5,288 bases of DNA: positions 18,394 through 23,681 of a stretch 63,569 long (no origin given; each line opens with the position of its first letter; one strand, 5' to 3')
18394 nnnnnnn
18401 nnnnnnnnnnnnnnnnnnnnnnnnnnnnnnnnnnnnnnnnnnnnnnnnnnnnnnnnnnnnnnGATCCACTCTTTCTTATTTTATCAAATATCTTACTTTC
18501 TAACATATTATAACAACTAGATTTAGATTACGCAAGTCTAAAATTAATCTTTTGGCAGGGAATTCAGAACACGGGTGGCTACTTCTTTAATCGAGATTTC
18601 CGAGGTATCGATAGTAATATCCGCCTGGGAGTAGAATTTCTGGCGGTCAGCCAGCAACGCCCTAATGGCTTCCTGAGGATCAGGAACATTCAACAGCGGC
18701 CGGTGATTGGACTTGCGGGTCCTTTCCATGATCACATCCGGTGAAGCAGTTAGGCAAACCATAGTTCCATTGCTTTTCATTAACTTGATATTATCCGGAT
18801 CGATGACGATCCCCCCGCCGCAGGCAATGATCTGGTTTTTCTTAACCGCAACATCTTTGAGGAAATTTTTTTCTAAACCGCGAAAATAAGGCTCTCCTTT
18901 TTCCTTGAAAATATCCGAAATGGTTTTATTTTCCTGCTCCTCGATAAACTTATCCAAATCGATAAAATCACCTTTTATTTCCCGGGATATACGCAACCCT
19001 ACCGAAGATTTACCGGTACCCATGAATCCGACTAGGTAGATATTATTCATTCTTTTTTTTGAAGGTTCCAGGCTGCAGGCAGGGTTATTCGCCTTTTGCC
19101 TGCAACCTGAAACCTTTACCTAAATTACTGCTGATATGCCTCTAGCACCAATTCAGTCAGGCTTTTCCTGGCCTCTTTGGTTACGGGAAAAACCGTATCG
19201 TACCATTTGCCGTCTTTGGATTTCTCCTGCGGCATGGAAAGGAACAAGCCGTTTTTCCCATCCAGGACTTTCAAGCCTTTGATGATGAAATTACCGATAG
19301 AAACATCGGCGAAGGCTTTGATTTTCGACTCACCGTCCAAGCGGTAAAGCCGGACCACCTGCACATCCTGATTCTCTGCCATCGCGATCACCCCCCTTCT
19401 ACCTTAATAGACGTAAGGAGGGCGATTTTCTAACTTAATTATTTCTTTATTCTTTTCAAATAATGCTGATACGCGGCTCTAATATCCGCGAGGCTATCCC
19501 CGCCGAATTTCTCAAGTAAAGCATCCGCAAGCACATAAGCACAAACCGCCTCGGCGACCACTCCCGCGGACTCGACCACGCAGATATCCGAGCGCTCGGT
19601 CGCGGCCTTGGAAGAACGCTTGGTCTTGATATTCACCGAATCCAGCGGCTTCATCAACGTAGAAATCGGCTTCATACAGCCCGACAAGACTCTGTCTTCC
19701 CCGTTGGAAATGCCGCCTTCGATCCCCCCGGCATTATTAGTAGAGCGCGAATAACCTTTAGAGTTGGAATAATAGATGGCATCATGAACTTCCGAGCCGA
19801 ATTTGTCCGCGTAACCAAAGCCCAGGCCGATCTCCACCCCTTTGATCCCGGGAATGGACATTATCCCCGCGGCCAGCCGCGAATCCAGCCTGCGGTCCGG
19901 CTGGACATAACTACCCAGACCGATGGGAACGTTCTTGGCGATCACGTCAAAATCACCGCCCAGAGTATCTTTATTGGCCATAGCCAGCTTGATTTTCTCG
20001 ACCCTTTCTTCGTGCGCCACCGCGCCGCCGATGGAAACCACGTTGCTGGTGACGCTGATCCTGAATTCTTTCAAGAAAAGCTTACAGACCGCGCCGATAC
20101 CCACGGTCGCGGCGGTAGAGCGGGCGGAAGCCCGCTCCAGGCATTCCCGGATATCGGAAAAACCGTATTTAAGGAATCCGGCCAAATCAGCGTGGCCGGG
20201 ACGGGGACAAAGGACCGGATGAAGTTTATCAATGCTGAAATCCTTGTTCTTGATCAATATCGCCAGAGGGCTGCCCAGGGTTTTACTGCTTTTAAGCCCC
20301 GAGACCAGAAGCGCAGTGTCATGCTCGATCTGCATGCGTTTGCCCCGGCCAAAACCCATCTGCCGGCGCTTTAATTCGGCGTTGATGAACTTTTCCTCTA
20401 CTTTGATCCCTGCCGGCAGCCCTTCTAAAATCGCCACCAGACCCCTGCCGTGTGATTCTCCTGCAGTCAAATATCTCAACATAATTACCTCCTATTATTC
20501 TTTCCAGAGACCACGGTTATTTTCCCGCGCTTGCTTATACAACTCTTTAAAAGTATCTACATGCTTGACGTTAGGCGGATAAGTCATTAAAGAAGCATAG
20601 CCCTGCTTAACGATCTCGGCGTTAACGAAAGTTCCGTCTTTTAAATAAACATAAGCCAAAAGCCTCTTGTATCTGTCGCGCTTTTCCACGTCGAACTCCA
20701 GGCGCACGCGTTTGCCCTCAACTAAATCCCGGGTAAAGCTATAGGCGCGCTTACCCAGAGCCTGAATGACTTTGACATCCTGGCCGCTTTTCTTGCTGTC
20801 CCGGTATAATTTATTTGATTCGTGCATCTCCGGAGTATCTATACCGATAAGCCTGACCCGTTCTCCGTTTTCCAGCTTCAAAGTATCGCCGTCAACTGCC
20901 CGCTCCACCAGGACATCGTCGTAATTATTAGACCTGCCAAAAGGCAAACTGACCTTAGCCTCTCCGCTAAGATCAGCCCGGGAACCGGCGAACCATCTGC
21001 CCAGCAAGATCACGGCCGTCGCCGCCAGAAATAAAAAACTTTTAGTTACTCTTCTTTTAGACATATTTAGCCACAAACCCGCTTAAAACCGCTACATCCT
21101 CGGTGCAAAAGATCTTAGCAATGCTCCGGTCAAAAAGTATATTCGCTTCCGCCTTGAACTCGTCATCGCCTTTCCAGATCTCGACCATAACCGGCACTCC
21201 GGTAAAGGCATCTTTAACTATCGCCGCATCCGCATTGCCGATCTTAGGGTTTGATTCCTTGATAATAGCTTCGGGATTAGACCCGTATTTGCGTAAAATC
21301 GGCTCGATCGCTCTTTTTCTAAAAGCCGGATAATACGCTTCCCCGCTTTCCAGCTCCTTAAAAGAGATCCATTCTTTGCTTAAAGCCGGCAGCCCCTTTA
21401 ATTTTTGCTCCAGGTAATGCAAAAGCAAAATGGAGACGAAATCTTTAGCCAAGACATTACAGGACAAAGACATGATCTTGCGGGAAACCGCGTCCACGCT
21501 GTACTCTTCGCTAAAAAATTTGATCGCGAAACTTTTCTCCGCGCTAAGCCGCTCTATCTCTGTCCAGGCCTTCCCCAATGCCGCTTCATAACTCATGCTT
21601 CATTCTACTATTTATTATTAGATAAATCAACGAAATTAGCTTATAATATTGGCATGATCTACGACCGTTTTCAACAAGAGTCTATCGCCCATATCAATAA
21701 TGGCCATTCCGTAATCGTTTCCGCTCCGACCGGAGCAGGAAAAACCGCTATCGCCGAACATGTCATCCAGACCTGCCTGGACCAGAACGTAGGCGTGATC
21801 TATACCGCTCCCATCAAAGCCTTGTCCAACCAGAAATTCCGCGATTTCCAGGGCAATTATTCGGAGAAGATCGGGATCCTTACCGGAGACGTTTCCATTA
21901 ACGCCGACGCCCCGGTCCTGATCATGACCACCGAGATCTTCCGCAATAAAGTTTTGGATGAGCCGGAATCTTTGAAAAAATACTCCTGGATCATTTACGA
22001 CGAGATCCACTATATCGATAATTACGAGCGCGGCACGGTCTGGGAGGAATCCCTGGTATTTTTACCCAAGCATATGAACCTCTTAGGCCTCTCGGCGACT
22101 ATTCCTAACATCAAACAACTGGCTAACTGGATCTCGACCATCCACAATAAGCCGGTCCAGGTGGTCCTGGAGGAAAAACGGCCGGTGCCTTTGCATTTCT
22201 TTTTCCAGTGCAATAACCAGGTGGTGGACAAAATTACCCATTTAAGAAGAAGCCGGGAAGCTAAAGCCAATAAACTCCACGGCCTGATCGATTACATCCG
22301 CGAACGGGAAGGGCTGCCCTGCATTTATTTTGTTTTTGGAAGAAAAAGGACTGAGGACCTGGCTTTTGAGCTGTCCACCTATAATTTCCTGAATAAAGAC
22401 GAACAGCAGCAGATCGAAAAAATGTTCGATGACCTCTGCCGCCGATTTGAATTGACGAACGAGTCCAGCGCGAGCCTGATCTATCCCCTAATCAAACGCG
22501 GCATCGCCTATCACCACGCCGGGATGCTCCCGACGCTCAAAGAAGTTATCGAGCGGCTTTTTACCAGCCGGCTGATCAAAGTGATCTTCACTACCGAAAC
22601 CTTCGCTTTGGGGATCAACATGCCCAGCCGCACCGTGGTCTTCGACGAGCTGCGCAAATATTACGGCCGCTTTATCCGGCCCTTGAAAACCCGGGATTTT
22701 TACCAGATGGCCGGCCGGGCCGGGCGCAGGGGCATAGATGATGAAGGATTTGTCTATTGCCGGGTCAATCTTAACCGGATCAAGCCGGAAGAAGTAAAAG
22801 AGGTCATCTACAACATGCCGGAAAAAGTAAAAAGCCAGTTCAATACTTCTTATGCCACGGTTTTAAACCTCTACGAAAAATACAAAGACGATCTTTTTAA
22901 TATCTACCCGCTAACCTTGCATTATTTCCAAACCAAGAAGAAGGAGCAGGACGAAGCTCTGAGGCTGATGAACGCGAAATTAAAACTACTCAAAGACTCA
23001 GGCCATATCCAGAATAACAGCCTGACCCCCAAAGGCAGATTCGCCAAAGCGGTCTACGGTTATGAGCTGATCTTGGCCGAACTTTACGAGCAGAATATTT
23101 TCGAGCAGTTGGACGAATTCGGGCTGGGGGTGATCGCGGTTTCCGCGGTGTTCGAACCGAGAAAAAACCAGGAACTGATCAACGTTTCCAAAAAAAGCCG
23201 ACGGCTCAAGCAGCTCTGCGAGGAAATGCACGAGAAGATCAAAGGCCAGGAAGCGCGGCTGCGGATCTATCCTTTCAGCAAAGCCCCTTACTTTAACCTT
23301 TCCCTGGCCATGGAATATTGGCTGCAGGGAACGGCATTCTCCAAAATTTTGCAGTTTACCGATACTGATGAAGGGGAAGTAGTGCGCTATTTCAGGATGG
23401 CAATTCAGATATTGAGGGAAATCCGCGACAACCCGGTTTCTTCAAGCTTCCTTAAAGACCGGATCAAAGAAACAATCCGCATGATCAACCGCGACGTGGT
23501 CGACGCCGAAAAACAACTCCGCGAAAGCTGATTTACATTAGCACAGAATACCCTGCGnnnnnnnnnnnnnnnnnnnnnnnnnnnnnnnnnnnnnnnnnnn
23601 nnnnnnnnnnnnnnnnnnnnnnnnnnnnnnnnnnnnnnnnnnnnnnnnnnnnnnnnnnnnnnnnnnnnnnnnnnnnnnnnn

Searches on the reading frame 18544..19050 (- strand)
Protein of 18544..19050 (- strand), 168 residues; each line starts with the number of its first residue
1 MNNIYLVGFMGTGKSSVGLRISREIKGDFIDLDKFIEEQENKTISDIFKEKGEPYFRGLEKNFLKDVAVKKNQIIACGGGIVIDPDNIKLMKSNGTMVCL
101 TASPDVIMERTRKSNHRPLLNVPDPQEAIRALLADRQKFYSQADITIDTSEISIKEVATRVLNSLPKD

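Call 64: search_protein_families(library=pfam, proteins=[window:18544-19050:-], max_evalue=0.00001)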
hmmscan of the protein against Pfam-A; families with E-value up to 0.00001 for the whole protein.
window:18544-19050:- (168 aa): 1 family
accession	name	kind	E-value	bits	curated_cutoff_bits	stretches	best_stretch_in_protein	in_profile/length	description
PF01202.28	SKI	-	4.1e-46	157.4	22.1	1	10-165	1-158/159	Shikimate kinase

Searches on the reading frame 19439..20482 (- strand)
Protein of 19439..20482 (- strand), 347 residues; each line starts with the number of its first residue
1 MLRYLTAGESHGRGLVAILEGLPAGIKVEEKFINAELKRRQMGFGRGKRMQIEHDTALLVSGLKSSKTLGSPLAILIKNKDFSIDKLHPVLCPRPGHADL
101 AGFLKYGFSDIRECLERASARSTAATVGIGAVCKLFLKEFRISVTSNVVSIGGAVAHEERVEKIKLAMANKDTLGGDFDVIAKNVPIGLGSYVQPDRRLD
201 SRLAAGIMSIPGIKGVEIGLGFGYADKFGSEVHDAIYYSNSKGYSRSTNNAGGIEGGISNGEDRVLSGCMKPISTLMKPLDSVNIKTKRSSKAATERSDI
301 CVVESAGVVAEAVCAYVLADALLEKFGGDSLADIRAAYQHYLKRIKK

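Call 64: search_protein_families(library=pfam, proteins=[window:19439-20482:-], max_evalue=0.00001)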
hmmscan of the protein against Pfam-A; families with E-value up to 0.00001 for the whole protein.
window:19439-20482:- (347 aa): 1 family
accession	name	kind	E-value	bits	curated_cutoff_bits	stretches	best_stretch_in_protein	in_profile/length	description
PF01264.26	Chorismate_synt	-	1.6e-101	339.8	27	1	2-323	1-327/327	Chorismate synthase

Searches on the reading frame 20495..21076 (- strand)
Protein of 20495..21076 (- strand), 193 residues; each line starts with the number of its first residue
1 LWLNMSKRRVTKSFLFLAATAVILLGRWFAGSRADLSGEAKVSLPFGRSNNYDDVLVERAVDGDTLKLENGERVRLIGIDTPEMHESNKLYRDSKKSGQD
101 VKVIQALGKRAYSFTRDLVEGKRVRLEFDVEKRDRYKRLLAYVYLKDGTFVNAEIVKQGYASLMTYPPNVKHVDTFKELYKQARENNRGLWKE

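Call 64: search_protein_families(library=pfam, proteins=[window:20495-21076:-], max_evalue=0.00001)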
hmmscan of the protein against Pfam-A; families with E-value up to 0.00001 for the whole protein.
window:20495-21076:- (193 aa): 1 family
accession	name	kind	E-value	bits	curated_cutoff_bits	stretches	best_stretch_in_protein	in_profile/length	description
PF00565.23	SNase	-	6.5e-25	88.1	21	1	73-193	1-107/107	Staphylococcal nuclease homologue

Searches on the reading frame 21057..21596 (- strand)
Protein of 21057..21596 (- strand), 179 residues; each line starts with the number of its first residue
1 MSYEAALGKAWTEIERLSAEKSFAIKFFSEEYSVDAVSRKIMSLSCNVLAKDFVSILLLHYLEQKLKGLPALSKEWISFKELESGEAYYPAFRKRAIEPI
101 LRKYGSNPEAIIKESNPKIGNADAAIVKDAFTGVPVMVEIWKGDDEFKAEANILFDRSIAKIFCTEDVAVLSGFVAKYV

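Call 64: search_protein_families(library=pfam, proteins=[window:21057-21596:-], max_evalue=0.00001)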
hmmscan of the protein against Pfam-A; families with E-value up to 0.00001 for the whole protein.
window:21057-21596:- (179 aa): 1 family
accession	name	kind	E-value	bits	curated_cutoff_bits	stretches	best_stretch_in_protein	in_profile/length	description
PF12654.12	DUF3786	-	1.2e-34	119.9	27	1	19-177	15-175/176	Domain of unknown function (DUF3786)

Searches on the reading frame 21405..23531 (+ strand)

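Call 65: search_protein_families(library=pfam, proteins=[window:21405-23531:+], max_evalue=0.00001)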
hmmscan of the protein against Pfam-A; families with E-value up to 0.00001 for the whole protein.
window:21405-23531:+ (708 aa): 4 families
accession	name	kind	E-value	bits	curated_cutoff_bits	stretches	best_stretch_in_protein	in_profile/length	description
PF00270.35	DEAD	-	1.6e-25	90.2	26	1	88-238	2-166/167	DEAD/DEAH box helicase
PF08148.17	DSHCT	-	2.6e-23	83.1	22.7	1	538-700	2-171/172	DSHCT (NUC185) domain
PF04851.21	ResIII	-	9.1e-13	48.9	22.5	1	92-234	10-163/164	Type III restriction enzyme, res subunit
PF00271.37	Helicase_C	-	3.7e-08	34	23.5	1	364-443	39-110/110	Helicase conserved C-terminal domain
